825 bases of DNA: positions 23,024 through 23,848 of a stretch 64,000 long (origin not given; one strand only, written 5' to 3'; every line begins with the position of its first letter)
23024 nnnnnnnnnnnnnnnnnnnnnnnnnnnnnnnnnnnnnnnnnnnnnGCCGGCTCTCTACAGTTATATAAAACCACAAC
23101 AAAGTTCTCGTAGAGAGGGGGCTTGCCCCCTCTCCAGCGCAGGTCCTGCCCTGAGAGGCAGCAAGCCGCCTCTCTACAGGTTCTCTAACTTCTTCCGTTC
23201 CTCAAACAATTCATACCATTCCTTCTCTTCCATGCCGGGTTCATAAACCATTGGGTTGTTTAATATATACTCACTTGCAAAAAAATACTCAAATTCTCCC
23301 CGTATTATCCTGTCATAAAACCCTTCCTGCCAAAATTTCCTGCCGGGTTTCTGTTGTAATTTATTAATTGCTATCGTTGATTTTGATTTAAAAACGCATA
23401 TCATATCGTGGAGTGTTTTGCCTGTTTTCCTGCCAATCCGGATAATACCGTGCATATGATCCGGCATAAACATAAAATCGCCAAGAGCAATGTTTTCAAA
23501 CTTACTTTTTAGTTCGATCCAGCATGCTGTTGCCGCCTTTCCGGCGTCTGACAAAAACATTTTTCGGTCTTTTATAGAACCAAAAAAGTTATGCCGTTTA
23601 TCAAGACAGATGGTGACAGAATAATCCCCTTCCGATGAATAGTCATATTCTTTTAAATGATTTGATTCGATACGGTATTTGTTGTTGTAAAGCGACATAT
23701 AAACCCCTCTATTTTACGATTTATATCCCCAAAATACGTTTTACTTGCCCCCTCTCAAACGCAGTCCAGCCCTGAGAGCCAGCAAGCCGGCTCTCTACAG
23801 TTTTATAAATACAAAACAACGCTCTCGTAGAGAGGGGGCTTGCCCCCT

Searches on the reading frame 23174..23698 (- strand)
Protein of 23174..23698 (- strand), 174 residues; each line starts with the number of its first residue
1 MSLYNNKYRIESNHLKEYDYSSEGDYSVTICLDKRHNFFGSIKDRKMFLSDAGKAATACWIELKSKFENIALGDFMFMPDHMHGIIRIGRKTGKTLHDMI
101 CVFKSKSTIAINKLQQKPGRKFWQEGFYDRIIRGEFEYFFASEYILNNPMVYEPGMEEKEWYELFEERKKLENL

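Call 15: search_protein_families(library=pfam, proteins=[window:23174-23698:-])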
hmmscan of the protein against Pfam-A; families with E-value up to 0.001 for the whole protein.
window:23174-23698:- (174 aa): 1 family
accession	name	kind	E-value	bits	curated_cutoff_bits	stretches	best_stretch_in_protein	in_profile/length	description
PF01797.21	Y1_Tnp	-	1.9e-06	28.5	23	1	43-146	14-119/121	Transposase IS200 like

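Call 16: search_protein_families(library=ncbifam, proteins=[window:23174-23698:-], max_evalue=0.01)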
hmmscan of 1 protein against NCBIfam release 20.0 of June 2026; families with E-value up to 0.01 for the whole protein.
window:23174-23698:- (174 aa): 2 families
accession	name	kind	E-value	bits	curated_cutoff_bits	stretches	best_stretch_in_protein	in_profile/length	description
NF047646.1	REP_Tyr_transpos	equivalog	2.9e-15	56.4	80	1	22-150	8-132/146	REP-associated tyrosine transposase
NF033573.1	transpos_IS200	equivalog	0.00056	20.1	55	1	42-128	19-108/126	IS200/IS605 family transposase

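Call 17: search_solved_structures(query=window:23174-23698:-, max_evalue=1, show_alignments=2)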
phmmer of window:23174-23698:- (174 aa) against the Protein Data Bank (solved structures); distinct sequences matched with E-value up to 1: 1.
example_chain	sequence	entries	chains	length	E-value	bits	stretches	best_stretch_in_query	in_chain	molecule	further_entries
3gyv_A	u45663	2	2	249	0.42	13.7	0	16-47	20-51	Nucleosome assembly protein 1, putative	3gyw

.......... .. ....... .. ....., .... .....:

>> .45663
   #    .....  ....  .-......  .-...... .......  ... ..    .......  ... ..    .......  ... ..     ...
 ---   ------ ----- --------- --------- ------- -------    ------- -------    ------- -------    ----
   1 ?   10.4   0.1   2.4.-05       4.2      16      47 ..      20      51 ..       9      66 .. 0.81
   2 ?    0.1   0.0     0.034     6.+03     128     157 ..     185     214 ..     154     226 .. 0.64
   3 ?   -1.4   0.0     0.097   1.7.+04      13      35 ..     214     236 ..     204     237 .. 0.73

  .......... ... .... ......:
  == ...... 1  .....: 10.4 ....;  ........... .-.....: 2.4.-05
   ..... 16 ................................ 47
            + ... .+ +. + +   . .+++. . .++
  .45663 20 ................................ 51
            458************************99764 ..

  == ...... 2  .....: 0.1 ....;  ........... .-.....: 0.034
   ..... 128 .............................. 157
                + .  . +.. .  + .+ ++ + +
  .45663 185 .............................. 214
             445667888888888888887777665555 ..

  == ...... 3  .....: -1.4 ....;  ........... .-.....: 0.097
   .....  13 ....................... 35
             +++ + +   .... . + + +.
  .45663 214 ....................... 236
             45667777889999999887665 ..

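Call 18: find_encoding_contigs(protein=window:23174-23698:-, flank=3000, max_places=6)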
Protein window:23174-23698:- (174 aa): no gene with exactly this product is on record in the collection.

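Call 25: find_homologous_proteins(query=window:23174-23698:-, max_evalue=0.00001)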
Query window:23174-23698:- (174 aa): 16 proteins with E <= 0.00001 among 44 candidates.
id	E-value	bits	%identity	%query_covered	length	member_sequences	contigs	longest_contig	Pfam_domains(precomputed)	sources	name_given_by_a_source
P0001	1.8e-115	401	100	100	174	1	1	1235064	PF01797.22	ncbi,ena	-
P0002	1.5e-78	281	66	99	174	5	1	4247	PF01797.22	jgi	jgi:REP element-mobilizing transposase RayT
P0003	5.0e-78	279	69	96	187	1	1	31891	PF01797.22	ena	-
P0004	5.4e-74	266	67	98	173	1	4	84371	PF01797.22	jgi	jgi:REP element-mobilizing transposase RayT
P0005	4.5e-72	260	68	98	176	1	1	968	PF01797.22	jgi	jgi:putative transposase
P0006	9.9e-72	258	64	99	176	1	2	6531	PF01797.22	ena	-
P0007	1.4e-70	255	65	99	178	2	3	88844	PF01797.22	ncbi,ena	-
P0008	6.6e-70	252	65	99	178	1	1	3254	-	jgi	jgi:putative transposase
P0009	2.5e-68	247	65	97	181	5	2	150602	PF01797.22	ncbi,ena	-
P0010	1.1e-64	235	61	99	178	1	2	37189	PF01797.22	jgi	jgi:putative transposase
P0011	5.0e-64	233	63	97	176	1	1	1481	PF01797.22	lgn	-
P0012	2.3e-62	228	59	98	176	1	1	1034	-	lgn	-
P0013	3.8e-61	224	60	97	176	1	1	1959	PF01797.22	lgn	-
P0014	2.3e-46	176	51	98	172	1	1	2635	PF01797.22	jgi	jgi:putative transposase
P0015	7.2e-43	164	51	97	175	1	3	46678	PF01797.22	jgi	jgi:REP element-mobilizing transposase RayT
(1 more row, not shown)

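Call 27: find_encoding_contigs(protein=P0001, flank=2000, max_places=4)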
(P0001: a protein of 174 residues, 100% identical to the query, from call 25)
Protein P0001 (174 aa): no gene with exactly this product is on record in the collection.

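Call 36: find_encoding_contigs(protein=P0009, flank=10000, max_places=3)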
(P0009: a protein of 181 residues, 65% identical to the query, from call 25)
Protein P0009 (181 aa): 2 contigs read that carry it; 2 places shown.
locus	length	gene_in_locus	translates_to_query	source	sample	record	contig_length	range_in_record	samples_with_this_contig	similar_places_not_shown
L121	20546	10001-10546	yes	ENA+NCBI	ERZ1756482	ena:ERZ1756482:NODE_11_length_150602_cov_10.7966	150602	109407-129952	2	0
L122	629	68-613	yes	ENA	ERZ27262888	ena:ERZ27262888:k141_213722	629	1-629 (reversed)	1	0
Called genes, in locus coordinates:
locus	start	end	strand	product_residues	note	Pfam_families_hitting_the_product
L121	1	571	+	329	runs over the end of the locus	PF00294:PfkB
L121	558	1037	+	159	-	PF01467:CTP_transf_like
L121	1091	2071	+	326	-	PF01075:Glyco_transf_9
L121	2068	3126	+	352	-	PF01476:LysM, PF11306:DUF3108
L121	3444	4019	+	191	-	PF13580:SIS_2, PF01380:SIS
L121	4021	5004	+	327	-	PF00294:PfkB, PF08543:Phos_pyr_kin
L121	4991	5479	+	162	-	PF01467:CTP_transf_like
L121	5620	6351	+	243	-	PF02348:CTP_transf_3, PF12804:NTP_transf_3 (weak)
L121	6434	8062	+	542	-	PF06418:CTP_synth_N, PF00117:GATase, PF07722:Peptidase_C26 (weak)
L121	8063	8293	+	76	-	-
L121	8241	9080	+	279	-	PF00793:DAHP_synth_1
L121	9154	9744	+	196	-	-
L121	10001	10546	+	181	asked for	PF01797:Y1_Tnp (weak)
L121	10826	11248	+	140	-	PF00075:RNase_H, PF13456:RVT_3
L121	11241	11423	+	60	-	-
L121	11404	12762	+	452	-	PF01523:PmbA_TldD_1st, PF19290:PmbA_TldD_2nd, PF19289:PmbA_TldD_3rd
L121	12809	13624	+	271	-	PF13505:OMP_b-brl (weak)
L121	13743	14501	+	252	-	-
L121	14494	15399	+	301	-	PF16811:TAtT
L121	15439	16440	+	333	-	PF03480:DctP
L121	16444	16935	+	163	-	PF04290:DctQ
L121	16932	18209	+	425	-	PF06808:DctM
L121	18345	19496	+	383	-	PF00248:Aldo_ket_red, PF13187:Fer4_9, PF13534:Fer4_17 (weak)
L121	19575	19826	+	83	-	PF19891:DUF6364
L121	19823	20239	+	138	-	PF01850:PIN (faint), PF13470:PIN_3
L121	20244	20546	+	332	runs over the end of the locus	PF02826:2-Hacid_dh_C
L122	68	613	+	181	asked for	PF01797:Y1_Tnp (weak)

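Call 37: find_encoding_contigs(protein=P0007, flank=10000, max_places=3)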
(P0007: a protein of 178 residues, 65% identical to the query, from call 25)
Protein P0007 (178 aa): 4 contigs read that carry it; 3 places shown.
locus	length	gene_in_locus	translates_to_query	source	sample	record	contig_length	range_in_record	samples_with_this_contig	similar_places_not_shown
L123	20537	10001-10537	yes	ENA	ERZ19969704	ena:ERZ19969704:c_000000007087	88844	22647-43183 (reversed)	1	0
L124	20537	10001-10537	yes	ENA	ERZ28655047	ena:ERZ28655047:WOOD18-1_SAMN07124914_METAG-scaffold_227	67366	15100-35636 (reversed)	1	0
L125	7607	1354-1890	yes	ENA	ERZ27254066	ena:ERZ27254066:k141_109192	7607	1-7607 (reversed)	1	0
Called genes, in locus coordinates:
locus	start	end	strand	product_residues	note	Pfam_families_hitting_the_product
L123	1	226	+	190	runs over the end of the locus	PF00702:Hydrolase, PF08645:PNK3P, PF13419:HAD_2 (weak), PF13242:Hydrolase_like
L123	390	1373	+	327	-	PF00294:PfkB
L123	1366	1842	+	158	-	PF01467:CTP_transf_like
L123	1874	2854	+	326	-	PF01075:Glyco_transf_9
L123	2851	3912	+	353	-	PF01476:LysM, PF11306:DUF3108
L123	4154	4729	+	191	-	PF13580:SIS_2, PF01380:SIS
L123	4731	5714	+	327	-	PF00294:PfkB, PF08543:Phos_pyr_kin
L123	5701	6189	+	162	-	PF01467:CTP_transf_like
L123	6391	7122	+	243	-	PF02348:CTP_transf_3, PF12804:NTP_transf_3 (weak)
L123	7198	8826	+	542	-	PF06418:CTP_synth_N, PF00117:GATase, PF07722:Peptidase_C26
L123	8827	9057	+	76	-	-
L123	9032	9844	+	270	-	PF00793:DAHP_synth_1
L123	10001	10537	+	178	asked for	PF01797:Y1_Tnp (weak)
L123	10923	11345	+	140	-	PF00075:RNase_H, PF13456:RVT_3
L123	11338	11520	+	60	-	-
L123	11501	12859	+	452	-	PF01523:PmbA_TldD_1st, PF19290:PmbA_TldD_2nd, PF19289:PmbA_TldD_3rd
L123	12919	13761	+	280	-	-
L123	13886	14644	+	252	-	-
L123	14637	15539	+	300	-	PF16811:TAtT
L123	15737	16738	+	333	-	PF03480:DctP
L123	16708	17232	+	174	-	PF04290:DctQ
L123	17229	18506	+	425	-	PF06808:DctM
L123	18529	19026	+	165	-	PF01712:dNK (faint), PF13671:AAA_33 (weak), PF01202:SKI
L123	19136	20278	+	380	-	PF00248:Aldo_ket_red, PF13187:Fer4_9, PF13534:Fer4_17 (weak)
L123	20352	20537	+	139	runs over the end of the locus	PF13527:Acetyltransf_9, PF00583:Acetyltransf_1, PF13673:Acetyltransf_10, PF13508:Acetyltransf_7, PF08445:FR47 (weak)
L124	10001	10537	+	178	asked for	PF01797:Y1_Tnp (weak)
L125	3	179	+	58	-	?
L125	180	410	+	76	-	-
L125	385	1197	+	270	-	PF00793:DAHP_synth_1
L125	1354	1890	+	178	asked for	PF01797:Y1_Tnp (weak)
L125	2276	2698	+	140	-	PF00075:RNase_H, PF13456:RVT_3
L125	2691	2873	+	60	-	-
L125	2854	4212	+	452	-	PF01523:PmbA_TldD_1st, PF19290:PmbA_TldD_2nd, PF19289:PmbA_TldD_3rd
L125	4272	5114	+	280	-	-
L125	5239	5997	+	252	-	-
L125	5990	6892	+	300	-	PF16811:TAtT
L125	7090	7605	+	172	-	?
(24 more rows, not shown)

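Call 57: predict_structure(alignment_id=A1)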
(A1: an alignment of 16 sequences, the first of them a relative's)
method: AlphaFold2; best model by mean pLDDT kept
length: 174 residues; sequences in the alignment: 16
mean_pLDDT: 83.2   pTM: 0.80
mean pLDDT of the five models: 83.2, 82.4, 78.9, 77.3, 76.0
residues with pLDDT >= 90: 86; 70-90: 61; 50-70: 10; < 50: 17
segments of 3 or more residues with pLDDT < 50: 1-17
pLDDT, mean of each block of 10 residues (from residue 1): 35 48 89 85 93 96 92 95 93 87 92 83 73 89 92 84 90 79
secondary structure, 60 per line:
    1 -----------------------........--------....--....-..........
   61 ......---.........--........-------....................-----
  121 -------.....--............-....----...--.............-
elements in order: E24-31 E40-43 E46-49 H51-66 E70-78 E81-88 H96-115 E128-132 H135-146 H148-151 H161-173

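Call 59: fold_search(model_id=the predicted structure, library=pdb)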
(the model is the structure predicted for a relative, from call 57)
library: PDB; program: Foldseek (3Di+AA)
matches with E <= 10: 1116; with E <= 0.001: 30
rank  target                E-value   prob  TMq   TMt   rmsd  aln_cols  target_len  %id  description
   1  4er8_A                2.9e-07  1.00  0.62  0.65   3.8       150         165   19  Structure of the REP associates tyrosine transposase bound to a REP hairpin (released 2012-08-15)
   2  2xm3_A                3.9e-06  1.00  0.51  0.68   3.8       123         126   11  Deinococcus radiodurans ISDra2 Transposase Left end DNA complex (released 2010-10-13)
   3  2xo6_D                3.9e-06  1.00  0.51  0.67   5.5       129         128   14  DEINOCOCCUS RADIODURANS ISDRA2 TRANSPOSASE Y132F MUTANT COMPLEXED WITH LEFT END RECOGNITION AND CLEAVAGE SITE (released 2010-10-13)
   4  2vic_A                7.4e-06  1.00  0.51  0.58  12.9       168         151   16  CRYSTAL STRUCTURE OF THE ISHP608 TRANSPOSASE IN COMPLEX with Left end 26- mer DNA and manganese (released 2008-02-19)
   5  2xm3_C                8.5e-06  1.00  0.49  0.64   4.6       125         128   14  Deinococcus radiodurans ISDra2 Transposase Left end DNA complex (released 2010-10-13)
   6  2f4f_A                1.0e-05  1.00  0.50  0.65   8.0       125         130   13  Crystal structure of IS200 transposase (released 2005-12-13)
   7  2a6m_A                1.4e-05  1.00  0.51  0.67   9.0       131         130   13  Crystal Structure of the ISHp608 Transposase (released 2005-10-25)
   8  2a6o_A                1.4e-05  1.00  0.48  0.55  15.1       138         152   16  Crystal Structure of the ISHp608 Transposase in Complex with Stem-loop DNA (released 2005-10-25)
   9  2a6m_B                1.5e-05  1.00  0.52  0.60  15.1       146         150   14  Crystal Structure of the ISHp608 Transposase (released 2005-10-25)
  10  2xm3_D                1.6e-05  1.00  0.50  0.66   3.8       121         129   12  Deinococcus radiodurans ISDra2 Transposase Left end DNA complex (released 2010-10-13)
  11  2xqc_D                1.7e-05  1.00  0.50  0.64   6.7       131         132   14  DEINOCOCCUS RADIODURANS ISDRA2 TRANSPOSASE COMPLEXED WITH LEFT END RECOGNITION AND CLEAVAGE SITE AND ZN (released 2010-10-13)
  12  2xma_A                2.0e-05  1.00  0.51  0.63   5.5       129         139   12  DEINOCOCCUS RADIODURANS ISDRA2 TRANSPOSASE RIGHT END DNA COMPLEX (released 2010-10-13)
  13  2xo6_A                2.4e-05  1.00  0.51  0.65   5.6       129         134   12  DEINOCOCCUS RADIODURANS ISDRA2 TRANSPOSASE Y132F MUTANT COMPLEXED WITH LEFT END RECOGNITION AND CLEAVAGE SITE (released 2010-10-13)
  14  2xma_B                2.5e-05  1.00  0.50  0.62   5.6       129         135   14  DEINOCOCCUS RADIODURANS ISDRA2 TRANSPOSASE RIGHT END DNA COMPLEX (released 2010-10-13)
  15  2vih_B                2.7e-05  1.00  0.50  0.65   7.2       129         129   16  CRYSTAL STRUCTURE OF THE IS608 TRANSPOSASE IN COMPLEX WITH Left END 26-MER DNA (released 2008-02-19)
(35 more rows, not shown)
